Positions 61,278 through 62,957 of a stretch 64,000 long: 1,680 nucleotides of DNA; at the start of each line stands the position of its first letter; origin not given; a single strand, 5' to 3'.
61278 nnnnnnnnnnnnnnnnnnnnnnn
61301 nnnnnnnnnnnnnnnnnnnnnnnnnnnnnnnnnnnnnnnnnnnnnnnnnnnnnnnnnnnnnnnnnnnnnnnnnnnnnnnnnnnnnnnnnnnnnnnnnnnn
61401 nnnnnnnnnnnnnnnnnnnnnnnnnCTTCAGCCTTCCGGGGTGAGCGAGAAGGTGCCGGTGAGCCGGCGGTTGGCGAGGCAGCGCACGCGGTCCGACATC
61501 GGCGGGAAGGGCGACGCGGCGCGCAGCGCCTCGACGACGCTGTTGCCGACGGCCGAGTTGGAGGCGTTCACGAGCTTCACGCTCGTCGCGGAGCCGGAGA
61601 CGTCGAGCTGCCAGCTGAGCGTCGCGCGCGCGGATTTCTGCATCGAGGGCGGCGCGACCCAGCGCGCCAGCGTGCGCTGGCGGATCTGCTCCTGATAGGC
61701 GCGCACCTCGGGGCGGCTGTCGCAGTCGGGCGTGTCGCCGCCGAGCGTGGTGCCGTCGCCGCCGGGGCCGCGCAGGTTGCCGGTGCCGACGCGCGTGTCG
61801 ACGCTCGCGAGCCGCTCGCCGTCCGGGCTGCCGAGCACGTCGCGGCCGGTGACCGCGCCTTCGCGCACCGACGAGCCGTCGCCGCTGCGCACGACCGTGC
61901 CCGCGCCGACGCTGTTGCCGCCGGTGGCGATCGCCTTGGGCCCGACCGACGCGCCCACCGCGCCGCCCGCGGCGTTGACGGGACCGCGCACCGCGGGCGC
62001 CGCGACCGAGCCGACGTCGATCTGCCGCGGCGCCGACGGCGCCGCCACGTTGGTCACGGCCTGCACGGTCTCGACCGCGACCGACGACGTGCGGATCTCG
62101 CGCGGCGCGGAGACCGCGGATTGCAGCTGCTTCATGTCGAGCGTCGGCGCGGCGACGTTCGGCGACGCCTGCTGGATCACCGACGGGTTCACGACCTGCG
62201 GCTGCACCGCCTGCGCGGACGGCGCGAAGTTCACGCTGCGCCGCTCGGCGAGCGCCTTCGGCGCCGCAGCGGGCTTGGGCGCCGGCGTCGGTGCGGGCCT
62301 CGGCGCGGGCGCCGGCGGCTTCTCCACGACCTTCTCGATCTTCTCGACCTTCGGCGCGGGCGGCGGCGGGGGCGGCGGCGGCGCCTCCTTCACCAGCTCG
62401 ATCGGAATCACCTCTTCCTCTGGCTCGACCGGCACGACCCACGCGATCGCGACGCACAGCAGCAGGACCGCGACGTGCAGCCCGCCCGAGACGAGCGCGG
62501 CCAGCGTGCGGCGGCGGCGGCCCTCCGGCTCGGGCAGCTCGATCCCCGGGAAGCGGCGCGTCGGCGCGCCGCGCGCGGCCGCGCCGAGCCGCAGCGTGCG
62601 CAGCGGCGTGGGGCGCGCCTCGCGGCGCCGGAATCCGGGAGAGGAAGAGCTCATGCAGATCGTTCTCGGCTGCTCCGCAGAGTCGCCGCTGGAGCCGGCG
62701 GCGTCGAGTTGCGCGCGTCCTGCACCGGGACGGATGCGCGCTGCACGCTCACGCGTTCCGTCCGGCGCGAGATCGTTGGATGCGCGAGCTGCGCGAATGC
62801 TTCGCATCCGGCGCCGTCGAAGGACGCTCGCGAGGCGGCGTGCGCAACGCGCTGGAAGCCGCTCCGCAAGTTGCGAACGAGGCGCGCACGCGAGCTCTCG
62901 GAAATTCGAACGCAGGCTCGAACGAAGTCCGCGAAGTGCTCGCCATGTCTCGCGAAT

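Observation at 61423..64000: Repeat protein occupies the 'TolB position' behind a TonB/TolA-like gene, with divergent exbB-exbD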

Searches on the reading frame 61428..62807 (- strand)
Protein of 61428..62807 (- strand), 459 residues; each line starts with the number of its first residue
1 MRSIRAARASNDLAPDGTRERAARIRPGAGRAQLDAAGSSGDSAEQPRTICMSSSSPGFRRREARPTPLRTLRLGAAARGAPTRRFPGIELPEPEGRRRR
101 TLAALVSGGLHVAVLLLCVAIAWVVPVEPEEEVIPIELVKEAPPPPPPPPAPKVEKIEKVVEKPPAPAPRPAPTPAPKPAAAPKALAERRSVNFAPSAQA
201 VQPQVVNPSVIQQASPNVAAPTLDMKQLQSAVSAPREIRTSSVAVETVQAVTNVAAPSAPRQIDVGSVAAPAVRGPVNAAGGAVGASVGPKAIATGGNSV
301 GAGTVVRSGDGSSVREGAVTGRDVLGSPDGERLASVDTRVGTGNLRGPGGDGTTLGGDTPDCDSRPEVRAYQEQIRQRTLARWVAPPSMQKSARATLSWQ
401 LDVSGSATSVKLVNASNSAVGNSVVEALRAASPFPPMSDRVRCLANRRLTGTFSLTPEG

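Call 3: search_protein_families(library=pfam, proteins=[window:61428-62807:-], max_evalue=0.01)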
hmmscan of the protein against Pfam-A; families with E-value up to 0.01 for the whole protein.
window:61428-62807:- (459 aa): 1 family
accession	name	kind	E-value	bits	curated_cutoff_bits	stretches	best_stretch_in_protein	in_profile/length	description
PF13103.11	TonB_2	-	1e-07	32.4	22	1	369-438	2-72/85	TonB C terminal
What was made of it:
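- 61428..62654 (-): Gene for a TonB/TolA-family force transducer of 408 aa. Cytoplasmic N-terminus; membrane helix 46-73 containing SGGLH; proline-rich spacer at roughly aa 83-125; a family-specific conserved segment at roughly aa 125-305 that is predicted disordered; C-terminal alpha/beta domain 310-408 with conserved C311/C392. Pfam TonB_2 32.4 bits against a cut-off of 22 (call 3).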

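Call 4: search_protein_families(library=ncbifam, proteins=[window:61428-62807:-], max_evalue=0.01)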
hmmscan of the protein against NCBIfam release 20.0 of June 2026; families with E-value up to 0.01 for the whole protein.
window:61428-62807:- (459 aa): 2 families
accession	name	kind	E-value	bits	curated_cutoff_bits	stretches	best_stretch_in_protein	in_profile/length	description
TIGR02794.1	tolA_full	equivalog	1.3e-09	37.8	59.45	1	357-450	275-359/362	cell envelope integrity protein TolA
TIGR01352.1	tonB_Cterm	subfamily_domain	1.6e-05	25.1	27.1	1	388-455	9-75/76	TonB family protein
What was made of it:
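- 61428..62654 (-): TIGR tolA_full and tonB_Cterm match the C-terminus, both below cut-off (call 4).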

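Call 8: find_related_loci(query=window:61428-62807:-, collection=genome_contigs, flank=10000)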
Query window:61428-62807:- (459 aa) in genome_contigs; peptide patterns used: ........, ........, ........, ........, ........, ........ (x = any residue, [..] = any of these).
338 stretches matched a pattern, but none encodes a relative of the query by tblastn (E <= 1e-3).
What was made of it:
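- Tried and rejected: First genome scan: peptide patterns from the TonB-like protein found no relatives (call 8).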

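Call 9: find_homologous_proteins(query=window:61428-62807:-, max_evalue=0.001)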
Query window:61428-62807:- (459 aa): 534 proteins with E <= 0.001 among 8000 candidates; the best 120 are listed.
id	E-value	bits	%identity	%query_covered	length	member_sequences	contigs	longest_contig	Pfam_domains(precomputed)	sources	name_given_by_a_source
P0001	3.9e-251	852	100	89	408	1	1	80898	PF13103.12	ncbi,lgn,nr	ncbi:MAG: hypothetical protein DCC71_00295 [Proteobacteria bacterium]|nr:MAG: hypothetical protein D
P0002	1.8e-166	573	68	87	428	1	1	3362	PF13103.12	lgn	-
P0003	1.9e-166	573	69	88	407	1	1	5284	PF13103.12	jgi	jgi:protein TonB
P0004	3.8e-164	565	69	88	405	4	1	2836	PF13103.12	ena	-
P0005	1.2e-163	563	71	87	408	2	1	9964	PF13103.12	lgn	-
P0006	1.7e-162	560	70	87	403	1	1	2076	PF13103.12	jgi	jgi:TonB C terminal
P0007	8.7e-162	557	77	59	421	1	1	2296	PF13103.12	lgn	-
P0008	1.4e-161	557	69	87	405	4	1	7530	PF13103.12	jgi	jgi:hypothetical protein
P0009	2.0e-161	556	77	59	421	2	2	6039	PF13103.12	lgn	-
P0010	3.5e-160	552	76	59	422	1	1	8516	PF13103.12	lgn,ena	-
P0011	2.3e-159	549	77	59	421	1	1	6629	PF13103.12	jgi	jgi:protein TonB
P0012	3.6e-159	549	66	88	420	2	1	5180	PF13103.12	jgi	jgi:protein TonB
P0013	1.9e-158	546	66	88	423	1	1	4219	PF13103.12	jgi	jgi:protein TonB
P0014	7.0e-158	544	66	88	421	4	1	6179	PF13103.12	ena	-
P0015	8.9e-154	531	68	85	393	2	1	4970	PF13103.12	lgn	-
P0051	1.3e-116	408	58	58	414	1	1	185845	-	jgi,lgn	jgi:hypothetical protein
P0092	2.5e-92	328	48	88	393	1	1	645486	PF13103.12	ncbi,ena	-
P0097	1.0e-91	326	50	81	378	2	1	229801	PF13103.12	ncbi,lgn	ncbi:MAG: TonB C-terminal domain-containing protein [Myxococcota bacterium]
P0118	4.6e-89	318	47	79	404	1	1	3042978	PF13103.12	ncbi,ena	-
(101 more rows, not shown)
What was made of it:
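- Checked: The gene most likely starts at ATG 62654, giving 408 aa identical to NCBI protein DCC71_00295 (call 9).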

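Call 10: find_encoding_contigs(protein=P0001, flank=10000, max_places=3)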
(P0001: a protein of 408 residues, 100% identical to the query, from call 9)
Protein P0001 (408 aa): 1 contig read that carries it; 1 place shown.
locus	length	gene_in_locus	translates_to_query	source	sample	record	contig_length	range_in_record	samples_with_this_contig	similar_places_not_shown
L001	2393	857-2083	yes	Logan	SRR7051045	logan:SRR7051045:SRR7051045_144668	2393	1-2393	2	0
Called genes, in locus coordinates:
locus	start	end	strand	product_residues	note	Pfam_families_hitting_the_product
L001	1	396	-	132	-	?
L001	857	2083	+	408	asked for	PF13103:TonB_2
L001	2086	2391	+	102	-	?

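Call 11: find_encoding_contigs(protein=P0051, flank=10000, max_places=2)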
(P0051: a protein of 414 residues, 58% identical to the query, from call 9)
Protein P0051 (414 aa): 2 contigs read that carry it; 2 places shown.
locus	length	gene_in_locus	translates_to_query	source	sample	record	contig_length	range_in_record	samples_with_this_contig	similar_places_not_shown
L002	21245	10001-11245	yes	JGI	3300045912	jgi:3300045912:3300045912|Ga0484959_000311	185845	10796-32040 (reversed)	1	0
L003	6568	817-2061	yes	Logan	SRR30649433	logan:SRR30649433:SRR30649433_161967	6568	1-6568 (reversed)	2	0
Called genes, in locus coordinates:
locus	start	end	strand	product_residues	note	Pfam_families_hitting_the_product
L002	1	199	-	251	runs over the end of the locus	PF00005:ABC_tran, PF13304:AAA_21 (weak)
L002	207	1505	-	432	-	PF00709:Adenylsucc_synt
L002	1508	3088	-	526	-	PF00389:2-Hacid_dh, PF02826:2-Hacid_dh_C, PF19304:PGDH_inter, PF01842:ACT, PF22629:ACT_AHAS_ss (weak)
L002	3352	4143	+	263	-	PF00378:ECH_1, PF16113:ECH_2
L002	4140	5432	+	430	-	PF00275:EPSP_synthase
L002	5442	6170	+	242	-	PF00005:ABC_tran, PF13304:AAA_21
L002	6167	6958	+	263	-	PF12698:ABC2_membrane_3 (weak)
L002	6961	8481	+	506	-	PF09822:ABC_transp_aux, PF14258:DUF4350 (weak)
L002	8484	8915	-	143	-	PF02472:ExbD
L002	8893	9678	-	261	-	PF01618:MotA_ExbB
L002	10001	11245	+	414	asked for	-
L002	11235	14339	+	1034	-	-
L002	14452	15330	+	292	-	PF00296:Bac_luciferase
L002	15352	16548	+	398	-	PF01207:Dus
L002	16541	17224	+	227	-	PF12766:Pyridox_oxase_2 (weak), PF01243:PNPOx_N, PF10590:PNP_phzG_C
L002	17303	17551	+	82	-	PF19611:DUF6116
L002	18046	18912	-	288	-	PF01063:Aminotran_4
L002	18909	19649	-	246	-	PF09339:HTH_IclR, PF12802:MarR_2 (weak), PF25212:HVO_A0114 (faint), PF01614:IclR_C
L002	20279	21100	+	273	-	PF03544:TonB_C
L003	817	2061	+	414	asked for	-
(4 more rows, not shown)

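Call 12: find_encoding_contigs(protein=P0097, flank=10000, max_places=2)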
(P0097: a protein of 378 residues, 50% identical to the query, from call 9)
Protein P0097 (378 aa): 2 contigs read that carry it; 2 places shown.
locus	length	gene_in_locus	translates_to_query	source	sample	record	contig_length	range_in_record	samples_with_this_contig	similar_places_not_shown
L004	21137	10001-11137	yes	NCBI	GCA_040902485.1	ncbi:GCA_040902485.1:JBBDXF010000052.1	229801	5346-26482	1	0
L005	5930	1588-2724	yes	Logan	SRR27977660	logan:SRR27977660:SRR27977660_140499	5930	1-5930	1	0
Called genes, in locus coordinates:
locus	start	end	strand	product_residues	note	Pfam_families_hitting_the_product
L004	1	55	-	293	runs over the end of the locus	PF00296:Bac_luciferase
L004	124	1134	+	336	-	PF00296:Bac_luciferase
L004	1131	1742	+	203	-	PF04542:Sigma70_r2, PF04545:Sigma70_r4, PF08281:Sigma70_r4_2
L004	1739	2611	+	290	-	PF10099:RskA_C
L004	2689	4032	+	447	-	PF07044:DUF1329, PF17131:TP_0789-like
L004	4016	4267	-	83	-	-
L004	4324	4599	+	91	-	-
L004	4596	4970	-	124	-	-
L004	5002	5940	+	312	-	PF00478:IMPDH, PF03060:NMO, PF01070:FMN_dh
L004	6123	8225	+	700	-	PF00015:MCPsignal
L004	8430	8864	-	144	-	PF02472:ExbD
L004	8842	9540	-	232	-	PF01618:MotA_ExbB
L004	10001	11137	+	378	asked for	PF13103:TonB_2 (weak)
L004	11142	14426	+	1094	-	-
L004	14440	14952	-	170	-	PF01035:DNA_binding_1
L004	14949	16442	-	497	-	PF02805:Ada_Zn_binding, PF12833:HTH_18, PF00165:HTH_AraC (weak), PF06029:AlkA_N, PF00730:HhH-GPD (weak)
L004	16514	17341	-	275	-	PF04909:Amidohydro_2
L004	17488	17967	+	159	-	PF00111:Fer2 (weak), PF01799:Fer2_2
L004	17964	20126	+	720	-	PF20256:MoCoBD_2, PF02738:MoCoBD_1, PF20256:MoCoBD_2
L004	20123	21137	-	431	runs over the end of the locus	PF03109:ABC1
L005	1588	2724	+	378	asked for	PF13103:TonB_2 (weak)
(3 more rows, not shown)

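Call 13: find_encoding_contigs(protein=P0118, flank=10000, max_places=1)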
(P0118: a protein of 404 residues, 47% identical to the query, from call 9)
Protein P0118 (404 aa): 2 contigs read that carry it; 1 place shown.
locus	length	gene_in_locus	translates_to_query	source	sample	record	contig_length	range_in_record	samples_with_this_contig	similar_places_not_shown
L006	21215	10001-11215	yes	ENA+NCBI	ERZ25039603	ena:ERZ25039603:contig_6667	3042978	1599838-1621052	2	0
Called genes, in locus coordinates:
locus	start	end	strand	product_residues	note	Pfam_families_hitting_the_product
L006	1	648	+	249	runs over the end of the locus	-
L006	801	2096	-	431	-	PF00709:Adenylsucc_synt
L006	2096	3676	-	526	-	PF00389:2-Hacid_dh, PF02826:2-Hacid_dh_C, PF19304:PGDH_inter, PF01842:ACT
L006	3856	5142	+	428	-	PF00275:EPSP_synthase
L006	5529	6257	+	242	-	PF00005:ABC_tran, PF13304:AAA_21 (weak)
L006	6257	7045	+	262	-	PF12679:ABC2_membrane_2, PF12698:ABC2_membrane_3 (weak)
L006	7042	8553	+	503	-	PF09822:ABC_transp_aux, PF14258:DUF4350 (weak)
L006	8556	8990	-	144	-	PF02472:ExbD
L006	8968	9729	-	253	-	PF01618:MotA_ExbB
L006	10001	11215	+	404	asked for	PF13103:TonB_2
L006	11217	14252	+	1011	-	-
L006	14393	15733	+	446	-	PF00158:Sigma54_activat, PF14532:Sigma54_activ_2, PF00004:AAA (weak), PF07728:AAA_5, PF25601:AAA_lid_14, PF02954:HTH_8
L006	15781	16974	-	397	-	PF02515:CoA_transf_3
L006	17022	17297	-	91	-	-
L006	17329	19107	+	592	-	PF03600:CitMHS, PF00939:Na_sulph_symp, PF02080:TrkA_C, PF00939:Na_sulph_symp, PF03600:CitMHS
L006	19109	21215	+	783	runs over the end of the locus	PF03600:CitMHS, PF02080:TrkA_C, PF00939:Na_sulph_symp (weak), PF03600:CitMHS (weak)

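Call 14: find_encoding_contigs(protein=P0092, flank=10000, max_places=1)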
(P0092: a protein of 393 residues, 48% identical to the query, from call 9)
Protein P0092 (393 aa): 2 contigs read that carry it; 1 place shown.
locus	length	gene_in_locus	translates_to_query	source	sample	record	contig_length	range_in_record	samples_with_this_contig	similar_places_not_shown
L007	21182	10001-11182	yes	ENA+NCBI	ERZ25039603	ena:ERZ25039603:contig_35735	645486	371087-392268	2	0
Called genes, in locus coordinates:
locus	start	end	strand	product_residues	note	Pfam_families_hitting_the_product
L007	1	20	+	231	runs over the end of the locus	PF00293:NUDIX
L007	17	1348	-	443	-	PF00202:Aminotran_3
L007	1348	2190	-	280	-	PF00106:adh_short, PF08659:KR, PF13561:adh_short_C2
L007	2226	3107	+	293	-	PF00296:Bac_luciferase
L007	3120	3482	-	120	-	-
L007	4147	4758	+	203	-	PF04542:Sigma70_r2, PF08281:Sigma70_r4_2, PF04545:Sigma70_r4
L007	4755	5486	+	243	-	PF10099:RskA_C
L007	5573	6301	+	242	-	-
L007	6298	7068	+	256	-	PF07044:DUF1329, PF17131:TP_0789-like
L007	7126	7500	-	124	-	PF07291:MauE (weak), PF13564:DoxX_2 (faint)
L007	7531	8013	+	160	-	PF00478:IMPDH, PF03060:NMO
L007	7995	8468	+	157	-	PF00478:IMPDH (weak), PF03060:NMO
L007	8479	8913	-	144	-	PF02472:ExbD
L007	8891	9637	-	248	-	PF01618:MotA_ExbB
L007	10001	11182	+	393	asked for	PF13103:TonB_2 (weak)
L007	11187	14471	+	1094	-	-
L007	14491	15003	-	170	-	PF01035:DNA_binding_1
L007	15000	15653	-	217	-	PF06029:AlkA_N, PF00730:HhH-GPD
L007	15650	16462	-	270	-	PF02805:Ada_Zn_binding, PF12833:HTH_18, PF00165:HTH_AraC (weak), PF06029:AlkA_N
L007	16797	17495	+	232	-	-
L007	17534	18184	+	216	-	-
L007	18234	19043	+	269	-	PF00293:NUDIX (faint)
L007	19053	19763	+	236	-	PF03061:4HBT (weak)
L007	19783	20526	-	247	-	PF00069:Pkinase, PF01636:APH (faint), PF07714:PK_Tyr_Ser-Thr, PF03109:ABC1 (weak)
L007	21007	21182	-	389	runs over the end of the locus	-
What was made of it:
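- On Agl-Glt gliding machinery: The flanks are unrelated and variable (calls 11-14).
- The order exbD<-exbB | tonB-like->repeat was found in L002, L004, L006 and L007 with different flanks (calls 11-14).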

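Call 28: search_solved_structures(query=P0001, max_evalue=1, show_alignments=2)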
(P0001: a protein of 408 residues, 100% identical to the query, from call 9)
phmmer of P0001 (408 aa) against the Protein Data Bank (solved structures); distinct sequences matched with E-value up to 1: 1.
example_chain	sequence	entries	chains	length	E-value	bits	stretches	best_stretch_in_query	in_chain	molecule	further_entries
3r5a_A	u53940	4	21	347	0.18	14.1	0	127-263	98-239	Tetrahydrodipicolinate N-succinyletransferase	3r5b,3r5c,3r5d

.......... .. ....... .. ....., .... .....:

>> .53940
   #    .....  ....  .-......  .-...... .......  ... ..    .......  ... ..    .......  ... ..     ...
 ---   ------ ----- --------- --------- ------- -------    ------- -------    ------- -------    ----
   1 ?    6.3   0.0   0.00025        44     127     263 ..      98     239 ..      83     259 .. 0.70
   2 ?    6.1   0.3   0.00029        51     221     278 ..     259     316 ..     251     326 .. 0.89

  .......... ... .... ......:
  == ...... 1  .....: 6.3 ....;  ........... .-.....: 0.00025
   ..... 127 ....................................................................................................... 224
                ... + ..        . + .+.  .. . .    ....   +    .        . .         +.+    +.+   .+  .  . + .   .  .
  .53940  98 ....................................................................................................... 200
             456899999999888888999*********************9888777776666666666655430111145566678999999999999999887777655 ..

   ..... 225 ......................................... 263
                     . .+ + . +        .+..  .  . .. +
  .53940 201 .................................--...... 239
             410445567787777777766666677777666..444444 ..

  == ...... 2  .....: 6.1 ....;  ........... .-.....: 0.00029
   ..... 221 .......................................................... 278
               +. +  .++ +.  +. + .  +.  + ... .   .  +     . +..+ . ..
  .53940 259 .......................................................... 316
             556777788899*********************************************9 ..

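Call 61: predict_structure(alignment_id=A6)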
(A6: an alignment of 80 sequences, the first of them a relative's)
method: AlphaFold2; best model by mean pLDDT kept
length: 408 residues; sequences in the alignment: 80
mean_pLDDT: 64.5   pTM: 0.35
mean pLDDT of the five models: 64.5, 62.7, 61.2, 61.2, 59.5
residues with pLDDT >= 90: 112; 70-90: 36; 50-70: 115; < 50: 145
segments of 3 or more residues with pLDDT < 50: 1-4, 159-164, 166-169, 182-276, 281-295, 297-307
pLDDT, mean of each block of 10 residues (from residue 1): 52 65 55 67 81 94 96 86 62 68 52 58 63 55 53 52 48 52 44 40 39 37 41 38 35 39 42 49 46 46 52 94 96 90 96 96 96 97 95 94 85
secondary structure, 60 per line:
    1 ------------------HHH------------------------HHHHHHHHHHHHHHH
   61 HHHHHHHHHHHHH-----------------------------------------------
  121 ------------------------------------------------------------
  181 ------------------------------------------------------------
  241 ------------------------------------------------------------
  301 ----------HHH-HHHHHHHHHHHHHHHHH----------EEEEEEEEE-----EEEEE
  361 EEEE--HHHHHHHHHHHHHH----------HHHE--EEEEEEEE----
elements in order: H46-73 H315-331 E342-350 E356-364 H367-380 E397-404
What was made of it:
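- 61428..62654 (-): AlphaFold2 gives helix and C-terminal domain pLDDT above 90 and the middle below 50 (call 61).
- On TonB/TolA periplasmic force transducers (window 61428-62654): AlphaFold2 places a helix at 46-73 with pLDDT 86-96 (call 61). Predicted non-globular (call 61). Model pLDDT 90-97 for residues 310-408 (call 61).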
